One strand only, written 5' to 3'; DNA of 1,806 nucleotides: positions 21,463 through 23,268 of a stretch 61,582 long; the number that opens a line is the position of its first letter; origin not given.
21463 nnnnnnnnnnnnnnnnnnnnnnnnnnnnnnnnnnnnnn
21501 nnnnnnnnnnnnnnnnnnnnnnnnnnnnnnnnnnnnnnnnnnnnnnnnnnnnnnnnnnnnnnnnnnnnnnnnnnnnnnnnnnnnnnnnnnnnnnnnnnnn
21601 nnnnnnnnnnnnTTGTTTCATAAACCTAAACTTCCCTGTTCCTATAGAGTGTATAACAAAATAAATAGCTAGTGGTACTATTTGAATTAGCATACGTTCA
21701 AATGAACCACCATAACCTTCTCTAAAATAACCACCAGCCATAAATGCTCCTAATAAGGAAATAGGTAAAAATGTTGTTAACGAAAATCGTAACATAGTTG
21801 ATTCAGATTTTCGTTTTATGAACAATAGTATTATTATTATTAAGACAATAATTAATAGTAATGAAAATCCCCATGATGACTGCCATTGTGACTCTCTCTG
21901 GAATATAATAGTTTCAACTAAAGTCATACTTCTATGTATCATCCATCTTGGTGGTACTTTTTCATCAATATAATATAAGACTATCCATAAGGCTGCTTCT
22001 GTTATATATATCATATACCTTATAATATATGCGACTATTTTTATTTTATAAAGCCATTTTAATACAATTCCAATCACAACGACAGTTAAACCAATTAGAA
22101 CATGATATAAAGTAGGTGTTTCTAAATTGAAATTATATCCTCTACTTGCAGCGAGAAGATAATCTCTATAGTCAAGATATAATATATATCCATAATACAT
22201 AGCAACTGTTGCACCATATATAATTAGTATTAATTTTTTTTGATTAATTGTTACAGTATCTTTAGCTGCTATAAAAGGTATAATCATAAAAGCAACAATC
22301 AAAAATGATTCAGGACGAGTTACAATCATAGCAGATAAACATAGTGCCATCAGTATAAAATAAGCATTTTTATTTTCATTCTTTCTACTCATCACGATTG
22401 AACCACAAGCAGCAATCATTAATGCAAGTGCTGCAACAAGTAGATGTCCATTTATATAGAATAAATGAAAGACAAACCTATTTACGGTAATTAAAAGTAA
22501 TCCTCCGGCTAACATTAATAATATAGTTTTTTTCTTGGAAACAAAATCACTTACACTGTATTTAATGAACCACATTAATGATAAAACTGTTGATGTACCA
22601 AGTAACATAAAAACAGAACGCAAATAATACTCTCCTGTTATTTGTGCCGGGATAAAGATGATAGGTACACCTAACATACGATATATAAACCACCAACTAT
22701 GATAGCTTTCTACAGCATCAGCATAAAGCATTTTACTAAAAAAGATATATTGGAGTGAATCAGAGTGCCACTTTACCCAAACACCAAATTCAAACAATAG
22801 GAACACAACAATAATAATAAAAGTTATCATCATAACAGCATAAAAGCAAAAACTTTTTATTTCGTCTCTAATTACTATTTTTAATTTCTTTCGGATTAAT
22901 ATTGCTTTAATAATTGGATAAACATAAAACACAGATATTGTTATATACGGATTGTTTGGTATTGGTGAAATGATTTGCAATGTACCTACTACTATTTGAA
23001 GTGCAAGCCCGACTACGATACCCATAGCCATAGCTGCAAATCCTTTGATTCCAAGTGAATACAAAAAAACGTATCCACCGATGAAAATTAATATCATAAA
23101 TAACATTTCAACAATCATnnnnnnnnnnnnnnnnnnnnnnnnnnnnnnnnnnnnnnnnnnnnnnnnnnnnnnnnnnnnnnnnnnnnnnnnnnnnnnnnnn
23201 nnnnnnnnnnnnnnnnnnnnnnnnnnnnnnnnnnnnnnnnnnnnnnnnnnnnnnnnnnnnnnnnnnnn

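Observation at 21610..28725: Duplicated two-part membrane module (TM-anchored ~150-aa ectodomain + ~500-aa polytopic protein) wired to GT2 enzymes: candidate undescribed extracytoplasmic glycosylation machine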

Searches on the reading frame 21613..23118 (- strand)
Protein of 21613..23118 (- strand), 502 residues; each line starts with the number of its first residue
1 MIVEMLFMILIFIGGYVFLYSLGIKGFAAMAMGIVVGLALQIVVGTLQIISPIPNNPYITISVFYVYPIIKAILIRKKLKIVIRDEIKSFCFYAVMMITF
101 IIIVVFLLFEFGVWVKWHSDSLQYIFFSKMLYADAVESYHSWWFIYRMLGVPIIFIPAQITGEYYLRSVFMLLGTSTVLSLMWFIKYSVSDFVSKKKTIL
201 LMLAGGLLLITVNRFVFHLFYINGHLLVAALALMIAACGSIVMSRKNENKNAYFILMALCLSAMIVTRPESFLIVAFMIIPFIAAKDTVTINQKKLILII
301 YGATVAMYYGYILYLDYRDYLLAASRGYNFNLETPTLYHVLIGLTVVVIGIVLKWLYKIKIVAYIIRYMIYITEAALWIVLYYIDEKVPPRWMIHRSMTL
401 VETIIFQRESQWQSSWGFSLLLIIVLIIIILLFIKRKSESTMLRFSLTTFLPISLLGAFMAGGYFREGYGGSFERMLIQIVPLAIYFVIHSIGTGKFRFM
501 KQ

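Call 5: search_protein_families(library=pfam, proteins=[window:21613-23118:-], max_evalue=0.01)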
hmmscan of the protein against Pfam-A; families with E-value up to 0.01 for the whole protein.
window:21613-23118:- (502 aa): 0 families

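Call 6: search_protein_families(library=ncbifam, proteins=[window:21613-23118:-], max_evalue=1)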
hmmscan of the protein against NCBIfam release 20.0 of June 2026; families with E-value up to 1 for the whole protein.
window:21613-23118:- (502 aa): 0 families

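Call 8: find_homologous_proteins(query=window:21613-23118:-, max_evalue=0.001)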
Query window:21613-23118:- (502 aa): 13 proteins with E <= 0.001 among 8000 candidates.
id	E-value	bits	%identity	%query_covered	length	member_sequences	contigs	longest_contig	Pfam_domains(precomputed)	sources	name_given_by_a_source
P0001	0.0e+0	1064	100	100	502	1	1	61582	-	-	-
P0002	2.9e-83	299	37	100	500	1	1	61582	-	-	-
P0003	8.4e-64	235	31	99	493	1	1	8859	-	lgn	-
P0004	9.0e-50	188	30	99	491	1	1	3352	-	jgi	jgi:hypothetical protein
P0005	3.0e-45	173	27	99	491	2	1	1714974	-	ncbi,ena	-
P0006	1.4e-44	171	30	99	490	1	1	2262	-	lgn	-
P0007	1.7e-43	168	48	9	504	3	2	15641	-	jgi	jgi:hypothetical protein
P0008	2.5e-43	167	28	99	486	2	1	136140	-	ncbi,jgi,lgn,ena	-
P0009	1.7e-41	161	27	95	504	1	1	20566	-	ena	-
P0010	3.3e-40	157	31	70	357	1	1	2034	-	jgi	jgi:hypothetical protein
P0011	7.9e-39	152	28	99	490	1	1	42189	-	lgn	-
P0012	1.1e-37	148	30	82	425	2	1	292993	-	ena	-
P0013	1.1e-26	112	25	100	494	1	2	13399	-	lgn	-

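Call 9: search_solved_structures(query=window:21613-23118:-, max_evalue=10)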
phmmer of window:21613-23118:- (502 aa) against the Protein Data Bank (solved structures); distinct sequences matched with E-value up to 10: 0.
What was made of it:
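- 21610..23118 (-): Polytopic subunit, copy 1 (502 aa, P0001). About 15 predicted TM helices, N-terminus out and C-terminus in. Candidate catalytic subunit with a GT-C-like fold. Family-invariant residues: G15, D120 (codon 22759-22761), H225, R268, S472, R475. No Pfam, NCBIfam or PDB hit (calls 5, 6, 9).
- On Any curated GT-C sequence family (Pfam PMT_2, YfhO, DUF2142, DUF6541 etc.; NCBIfam; PDB chains): No hits for P0001 or P0002 (calls 5, 6, 9).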

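Call 17: find_encoding_contigs(protein=P0005, flank=8000, max_places=2)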
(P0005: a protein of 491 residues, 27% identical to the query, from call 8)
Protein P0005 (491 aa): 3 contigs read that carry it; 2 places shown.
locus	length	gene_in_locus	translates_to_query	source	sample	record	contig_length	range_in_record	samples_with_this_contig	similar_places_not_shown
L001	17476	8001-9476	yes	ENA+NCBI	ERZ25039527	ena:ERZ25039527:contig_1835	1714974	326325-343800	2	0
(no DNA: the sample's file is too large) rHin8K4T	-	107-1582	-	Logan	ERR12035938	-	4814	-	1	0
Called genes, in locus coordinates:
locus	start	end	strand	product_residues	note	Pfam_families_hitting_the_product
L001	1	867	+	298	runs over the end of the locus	PF08241:Methyltransf_11, PF08242:Methyltransf_12 (faint), PF13649:Methyltransf_25, PF13847:Methyltransf_31 (weak)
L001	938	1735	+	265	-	PF00376:MerR, PF13384:HTH_23 (faint), PF13411:MerR_1, PF00376:MerR, PF13411:MerR_1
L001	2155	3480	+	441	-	PF13432:TPR_16 (faint), PF00535:Glycos_transf_2, PF13641:Glyco_tranf_2_3 (weak)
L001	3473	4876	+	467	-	PF13439:Glyco_transf_4 (faint), PF13579:Glyco_trans_4_4 (faint), PF13692:Glyco_trans_1_4 (weak)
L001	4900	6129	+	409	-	PF00534:Glycos_transf_1, PF13692:Glyco_trans_1_4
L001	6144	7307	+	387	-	PF00534:Glycos_transf_1, PF13692:Glyco_trans_1_4, PF13524:Glyco_trans_1_2 (weak)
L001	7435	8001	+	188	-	-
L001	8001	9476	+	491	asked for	-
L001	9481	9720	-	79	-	-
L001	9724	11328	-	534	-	PF00501:AMP-binding, PF13193:AMP-binding_C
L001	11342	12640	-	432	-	-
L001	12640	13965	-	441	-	-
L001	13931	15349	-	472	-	PF03062:MBOAT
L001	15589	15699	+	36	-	-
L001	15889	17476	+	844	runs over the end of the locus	PF00535:Glycos_transf_2, PF10111:Glyco_tranf_2_2, PF13641:Glyco_tranf_2_3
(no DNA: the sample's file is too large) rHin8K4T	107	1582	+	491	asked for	-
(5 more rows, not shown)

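Call 18: find_encoding_contigs(protein=P0008, flank=8000, max_places=2)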
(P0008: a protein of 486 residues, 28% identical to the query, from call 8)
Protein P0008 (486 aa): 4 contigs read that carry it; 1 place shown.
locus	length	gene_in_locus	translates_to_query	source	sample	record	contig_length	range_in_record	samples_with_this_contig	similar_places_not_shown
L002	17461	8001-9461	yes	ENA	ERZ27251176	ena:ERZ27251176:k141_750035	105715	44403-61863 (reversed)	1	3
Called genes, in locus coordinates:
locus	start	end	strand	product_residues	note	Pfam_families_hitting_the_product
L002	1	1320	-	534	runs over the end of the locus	-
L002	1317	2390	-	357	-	PF13469:Sulfotransfer_3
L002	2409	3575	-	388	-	PF02350:Epimerase_2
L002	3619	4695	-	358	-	PF03102:NeuB, PF08666:SAF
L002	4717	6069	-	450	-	-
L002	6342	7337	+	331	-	PF03279:Lip_A_acyltrans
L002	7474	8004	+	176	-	-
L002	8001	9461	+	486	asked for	-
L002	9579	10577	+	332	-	PF03706:LPG_synthase_TM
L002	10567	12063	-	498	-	-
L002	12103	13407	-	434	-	PF01041:DegT_DnrJ_EryC1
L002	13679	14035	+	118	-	-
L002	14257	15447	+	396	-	PF02786:CPSase_L_D2 (faint), PF15632:ATPgrasp_Ter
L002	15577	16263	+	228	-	PF01209:Ubie_methyltran (weak), PF08003:Methyltransf_9 (weak), PF13489:Methyltransf_23, PF08241:Methyltransf_11, PF08242:Methyltransf_12 (weak), PF13649:Methyltransf_25, PF13847:Methyltransf_31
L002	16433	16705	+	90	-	-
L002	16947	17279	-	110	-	-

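Call 19: find_encoding_contigs(protein=P0012, flank=8000, max_places=2)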
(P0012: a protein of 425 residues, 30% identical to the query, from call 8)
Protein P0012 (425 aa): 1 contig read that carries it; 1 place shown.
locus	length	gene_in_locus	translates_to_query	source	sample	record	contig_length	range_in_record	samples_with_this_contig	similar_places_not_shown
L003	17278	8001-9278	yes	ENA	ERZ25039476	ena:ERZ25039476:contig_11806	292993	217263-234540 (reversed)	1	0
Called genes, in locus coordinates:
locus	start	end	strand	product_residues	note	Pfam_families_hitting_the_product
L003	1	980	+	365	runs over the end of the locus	PF05426:Alginate_lyase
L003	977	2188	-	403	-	PF02463:SMC_N (faint), PF13476:AAA_23 (weak), PF00005:ABC_tran, PF13175:AAA_15 (weak), PF13555:AAA_29 (faint), PF13304:AAA_21 (faint), PF14524:Wzt_C (weak)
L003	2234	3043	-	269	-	PF01061:ABC2_membrane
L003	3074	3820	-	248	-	PF13847:Methyltransf_31 (faint)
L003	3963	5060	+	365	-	PF05050:Methyltransf_21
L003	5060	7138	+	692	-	PF00535:Glycos_transf_2, PF10111:Glyco_tranf_2_2, PF13641:Glyco_tranf_2_3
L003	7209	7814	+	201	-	-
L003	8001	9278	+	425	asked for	-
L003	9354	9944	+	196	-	-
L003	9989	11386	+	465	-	-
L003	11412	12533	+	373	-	PF00534:Glycos_transf_1, PF13692:Glyco_trans_1_4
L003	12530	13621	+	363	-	PF13439:Glyco_transf_4, PF20706:GT4-conflict, PF00534:Glycos_transf_1, PF13692:Glyco_trans_1_4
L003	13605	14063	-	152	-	-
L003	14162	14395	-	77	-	-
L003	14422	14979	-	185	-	-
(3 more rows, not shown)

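Call 24: find_encoding_contigs(protein=P0011, flank=8000, max_places=1)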
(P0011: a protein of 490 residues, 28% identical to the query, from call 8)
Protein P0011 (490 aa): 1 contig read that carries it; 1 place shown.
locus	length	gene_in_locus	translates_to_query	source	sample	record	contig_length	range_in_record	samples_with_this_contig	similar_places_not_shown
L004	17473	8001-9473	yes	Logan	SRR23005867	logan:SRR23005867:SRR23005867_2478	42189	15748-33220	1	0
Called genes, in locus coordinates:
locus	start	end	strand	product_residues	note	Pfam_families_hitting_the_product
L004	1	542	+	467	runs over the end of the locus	PF00534:Glycos_transf_1 (faint)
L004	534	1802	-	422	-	PF02463:SMC_N (faint), PF00005:ABC_tran, PF13304:AAA_21 (faint), PF14524:Wzt_C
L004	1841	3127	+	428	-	PF13439:Glyco_transf_4, PF13579:Glyco_trans_4_4 (weak), PF20706:GT4-conflict (weak), PF00534:Glycos_transf_1, PF13692:Glyco_trans_1_4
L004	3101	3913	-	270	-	PF01061:ABC2_membrane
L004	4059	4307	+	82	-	-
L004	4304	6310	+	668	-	PF13506:Glyco_transf_21, PF00535:Glycos_transf_2, PF10111:Glyco_tranf_2_2, PF13641:Glyco_tranf_2_3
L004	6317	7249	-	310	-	PF13578:Methyltransf_24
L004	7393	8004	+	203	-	-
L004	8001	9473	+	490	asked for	-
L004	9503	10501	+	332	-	PF00535:Glycos_transf_2, PF10111:Glyco_tranf_2_2 (weak), PF13641:Glyco_tranf_2_3, PF13632:Glyco_trans_2_3 (weak)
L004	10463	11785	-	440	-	PF04932:Wzy_C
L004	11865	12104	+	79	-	PF04014:MazE_antitoxin (faint)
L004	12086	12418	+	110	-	PF02452:PemK_toxin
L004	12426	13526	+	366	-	PF13439:Glyco_transf_4, PF20706:GT4-conflict, PF00534:Glycos_transf_1, PF13692:Glyco_trans_1_4, PF13524:Glyco_trans_1_2 (weak)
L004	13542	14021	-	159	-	PF13083:KH_KhpA-B (weak), PF01424:R3H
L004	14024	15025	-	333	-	PF02096:60KD_IMP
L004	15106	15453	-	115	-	PF00825:Ribonuclease_P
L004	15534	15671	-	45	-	PF00468:Ribosomal_L34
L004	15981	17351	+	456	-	PF11638:DnaA_N, PF00308:Bac_DnaA, PF01695:IstB_IS21, PF00004:AAA (weak), PF08299:Bac_DnaA_C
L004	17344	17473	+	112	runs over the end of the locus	-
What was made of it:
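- The pair sits in polymer-assembly loci, and L004 also has a Wzy_C gene nearby (call 24).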

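Call 25: find_encoding_contigs(protein=P0009, flank=8000, max_places=1)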
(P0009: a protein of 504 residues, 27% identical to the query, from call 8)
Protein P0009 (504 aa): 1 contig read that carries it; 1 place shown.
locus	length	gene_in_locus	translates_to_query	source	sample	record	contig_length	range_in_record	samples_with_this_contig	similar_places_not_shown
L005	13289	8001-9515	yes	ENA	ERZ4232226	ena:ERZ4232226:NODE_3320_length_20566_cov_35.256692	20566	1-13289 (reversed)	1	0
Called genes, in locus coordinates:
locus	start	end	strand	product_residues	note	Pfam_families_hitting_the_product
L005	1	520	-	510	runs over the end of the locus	PF17101:Stealth_CR1, PF11380:Stealth_CR2, PF17102:Stealth_CR3, PF17103:Stealth_CR4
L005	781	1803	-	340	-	PF13578:Methyltransf_24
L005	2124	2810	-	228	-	PF12804:NTP_transf_3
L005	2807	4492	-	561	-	PF04464:Glyphos_transf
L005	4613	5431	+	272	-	PF01061:ABC2_membrane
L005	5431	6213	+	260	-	PF00005:ABC_tran, PF13304:AAA_21 (faint)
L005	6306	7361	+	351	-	PF00535:Glycos_transf_2, PF13641:Glyco_tranf_2_3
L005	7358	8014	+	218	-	-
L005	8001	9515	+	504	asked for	-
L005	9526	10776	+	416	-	PF04230:PS_pyruv_trans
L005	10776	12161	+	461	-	PF04422:FrhB_FdhB_N, PF04432:FrhB_FdhB_C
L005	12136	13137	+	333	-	PF03706:LPG_synthase_TM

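Call 26: find_encoding_contigs(protein=P0007, flank=8000, max_places=1)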
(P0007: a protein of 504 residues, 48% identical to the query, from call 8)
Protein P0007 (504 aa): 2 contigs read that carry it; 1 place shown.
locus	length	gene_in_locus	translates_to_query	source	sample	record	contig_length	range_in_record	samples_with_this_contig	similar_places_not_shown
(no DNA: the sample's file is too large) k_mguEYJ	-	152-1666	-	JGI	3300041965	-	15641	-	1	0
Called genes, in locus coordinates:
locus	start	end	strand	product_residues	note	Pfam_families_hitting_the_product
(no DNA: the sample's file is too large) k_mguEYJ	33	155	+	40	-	-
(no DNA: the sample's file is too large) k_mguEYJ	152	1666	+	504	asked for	-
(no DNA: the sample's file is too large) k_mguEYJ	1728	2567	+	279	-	PF00248:Aldo_ket_red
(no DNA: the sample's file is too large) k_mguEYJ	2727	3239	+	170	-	-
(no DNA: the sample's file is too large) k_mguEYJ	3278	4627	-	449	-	-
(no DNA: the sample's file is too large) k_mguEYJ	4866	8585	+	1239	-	PF00082:Peptidase_S8, PF02225:PA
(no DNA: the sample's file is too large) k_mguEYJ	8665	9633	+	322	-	PF01978:TrmB (weak), PF13384:HTH_23 (faint), PF13412:HTH_24 (faint), PF00196:GerE (weak)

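Call 27: find_encoding_contigs(protein=P0013, flank=8000, max_places=1)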
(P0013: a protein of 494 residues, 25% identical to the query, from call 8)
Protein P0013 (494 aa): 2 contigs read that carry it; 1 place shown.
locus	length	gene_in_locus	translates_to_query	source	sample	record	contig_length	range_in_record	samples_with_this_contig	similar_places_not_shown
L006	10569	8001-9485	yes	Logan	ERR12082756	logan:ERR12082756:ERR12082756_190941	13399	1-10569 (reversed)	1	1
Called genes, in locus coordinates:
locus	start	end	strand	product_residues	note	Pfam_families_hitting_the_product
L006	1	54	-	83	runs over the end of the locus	-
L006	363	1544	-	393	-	PF13439:Glyco_transf_4, PF13477:Glyco_trans_4_2 (weak), PF13579:Glyco_trans_4_4, PF13524:Glyco_trans_1_2 (faint), PF20706:GT4-conflict, PF00534:Glycos_transf_1, PF13692:Glyco_trans_1_4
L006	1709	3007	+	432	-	PF04230:PS_pyruv_trans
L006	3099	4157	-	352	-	PF13439:Glyco_transf_4, PF13579:Glyco_trans_4_4, PF20706:GT4-conflict (weak), PF00534:Glycos_transf_1, PF13692:Glyco_trans_1_4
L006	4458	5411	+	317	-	PF03706:LPG_synthase_TM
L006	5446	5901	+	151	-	PF01467:CTP_transf_like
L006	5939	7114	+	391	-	PF04464:Glyphos_transf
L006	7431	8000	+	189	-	-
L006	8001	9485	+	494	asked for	-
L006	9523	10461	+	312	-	PF00535:Glycos_transf_2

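Call 28: find_encoding_contigs(protein=P0003, flank=8000, max_places=1)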
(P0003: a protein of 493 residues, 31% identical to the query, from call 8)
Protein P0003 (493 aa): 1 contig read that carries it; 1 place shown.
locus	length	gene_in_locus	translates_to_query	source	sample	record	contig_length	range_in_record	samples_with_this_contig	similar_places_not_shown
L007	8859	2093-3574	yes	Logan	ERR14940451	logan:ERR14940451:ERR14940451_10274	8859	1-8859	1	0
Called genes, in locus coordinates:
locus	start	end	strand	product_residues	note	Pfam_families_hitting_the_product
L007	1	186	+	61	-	?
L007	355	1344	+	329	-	PF10509:GalKase_gal_bdg (weak), PF00288:GHMP_kinases_N, PF08544:GHMP_kinases_C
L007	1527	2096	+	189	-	-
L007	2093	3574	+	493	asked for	-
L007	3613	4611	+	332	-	PF00535:Glycos_transf_2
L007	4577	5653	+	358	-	PF04422:FrhB_FdhB_N, PF04432:FrhB_FdhB_C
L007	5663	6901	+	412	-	PF04230:PS_pyruv_trans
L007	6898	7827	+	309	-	PF03706:LPG_synthase_TM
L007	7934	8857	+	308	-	?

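Call 29: predict_structure(alignment_id=A1)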
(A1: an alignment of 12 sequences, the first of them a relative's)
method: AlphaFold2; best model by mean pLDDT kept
length: 502 residues; sequences in the alignment: 12
mean_pLDDT: 83.1   pTM: 0.89
mean pLDDT of the five models: 83.1, 81.7, 81.2, 80.9, 80.8
residues with pLDDT >= 90: 206; 70-90: 210; 50-70: 64; < 50: 22
segments of 3 or more residues with pLDDT < 50: 81-90, 462-470
pLDDT, mean of each block of 10 residues (from residue 1): 83 89 87 94 92 77 71 64 47 70 75 74 89 77 87 90 84 94 94 94 94 86 91 96 83 96 94 94 91 97 96 89 83 80 97 94 91 91 79 73 64 63 83 71 88 78 44 79 93 71 51
secondary structure, 60 per line:
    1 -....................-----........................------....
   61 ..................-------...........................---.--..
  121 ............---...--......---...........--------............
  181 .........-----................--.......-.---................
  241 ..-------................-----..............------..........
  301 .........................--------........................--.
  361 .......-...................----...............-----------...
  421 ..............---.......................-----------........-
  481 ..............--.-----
elements in order: H2-21 H27-50 H57-78 H86-112 H119-132 H141-146 H150-160 H169-189 H195-210 H213-219 H225-242 H250-265 H271-284 H291-325 H334-357 H360-367 H369-387 H392-406 H418-433 H438-460 H472-479 H481-494
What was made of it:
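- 21610..23118 (-): AF2 model pLDDT 83, pTM 0.89 (call 29).
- AF2 model of the polytopic subunit: pLDDT 83, pTM 0.89 (call 29).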

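Call 30: search_protein_representatives(alignment_id=A1)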
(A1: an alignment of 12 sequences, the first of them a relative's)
Query: 12 sequences, 490 profile positions. Proteins with E-value up to 0.001 (for the whole library): 1163; up to 1e-10: 828; up to 1e-30: 330. The best 150 are listed.
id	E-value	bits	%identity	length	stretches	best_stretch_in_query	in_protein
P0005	4.6e-190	649.2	-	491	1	1-489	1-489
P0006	2.9e-184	630.1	-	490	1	1-486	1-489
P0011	6.1e-181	619.1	-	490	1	1-488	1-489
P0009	4.8e-175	599.7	-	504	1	2-488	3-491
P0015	3.8e-164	563.7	-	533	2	1-338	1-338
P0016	6.1e-162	556.4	-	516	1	1-470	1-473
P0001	1.9e-161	554.8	-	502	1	1-475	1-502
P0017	2.0e-158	544.9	-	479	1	1-476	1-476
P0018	2.9e-158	544.3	-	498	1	1-475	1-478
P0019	2.1e-157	541.5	-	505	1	1-475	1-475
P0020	2.0e-156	538.2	-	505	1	1-477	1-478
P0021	2.0e-151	521.8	-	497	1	1-467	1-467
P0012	6.8e-150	516.7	-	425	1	67-483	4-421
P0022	8.9e-150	516.3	-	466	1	20-474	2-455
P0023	1.0e-149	516.1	-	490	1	1-475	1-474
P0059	2.2e-122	425.9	-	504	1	1-482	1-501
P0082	5.6e-116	404.8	-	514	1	1-470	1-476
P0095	3.2e-112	392.4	-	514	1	2-475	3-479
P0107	5.0e-107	375.3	-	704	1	1-480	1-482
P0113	3.4e-104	366.0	-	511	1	1-473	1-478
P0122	9.9e-101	354.5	-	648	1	2-469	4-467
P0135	2.3e-90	320.3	-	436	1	2-362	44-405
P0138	7.5e-90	318.7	-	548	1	2-471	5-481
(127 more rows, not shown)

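Call 32: search_protein_families(library=pfam, proteins=[P0015, P0016, P0107, P0122, P0138, P0135, P0082, P0095, P0059, P0113], max_evalue=0.1)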
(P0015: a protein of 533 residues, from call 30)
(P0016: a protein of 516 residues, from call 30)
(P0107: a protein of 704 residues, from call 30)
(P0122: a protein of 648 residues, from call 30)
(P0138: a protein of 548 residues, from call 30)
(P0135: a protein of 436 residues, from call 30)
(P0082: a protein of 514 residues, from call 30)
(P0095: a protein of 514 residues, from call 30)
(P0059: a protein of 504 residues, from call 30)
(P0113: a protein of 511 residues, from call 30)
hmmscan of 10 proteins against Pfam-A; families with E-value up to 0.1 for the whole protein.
P0015 (533 aa): 0 families

P0016 (516 aa): 1 family
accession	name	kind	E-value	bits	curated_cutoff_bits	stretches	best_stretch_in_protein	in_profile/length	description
PF17920.6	TetR_C_16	-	0.005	17.5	26.2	1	69-121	48-100/107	Tetracyclin repressor-like, C-terminal domain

P0107 (704 aa): 1 family
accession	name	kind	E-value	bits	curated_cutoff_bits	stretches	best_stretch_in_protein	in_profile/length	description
PF06210.16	DUF1003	-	0.071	13.7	27.4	0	292-337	6-51/103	Protein of unknown function (DUF1003)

P0122 (648 aa): 0 families

P0138 (548 aa): 0 families

P0135 (436 aa): 1 family
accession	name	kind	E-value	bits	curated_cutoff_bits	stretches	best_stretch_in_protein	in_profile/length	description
PF11877.13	DUF3397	-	0.082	13.6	25.9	1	210-276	3-72/112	Protein of unknown function (DUF3397)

P0082 (514 aa): 0 families

P0095 (514 aa): 1 family
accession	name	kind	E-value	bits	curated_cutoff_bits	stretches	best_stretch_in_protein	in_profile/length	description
PF00943.25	Alpha_E2_glycop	-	0.096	11.9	27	0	2-48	355-401/403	Alphavirus E2 glycoprotein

P0059 (504 aa): 1 family
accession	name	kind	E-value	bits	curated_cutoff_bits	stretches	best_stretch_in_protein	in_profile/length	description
PF15102.11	TMEM154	-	0.013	15.7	30.3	1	461-499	57-96/153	TMEM154 protein family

P0113 (511 aa): 0 families
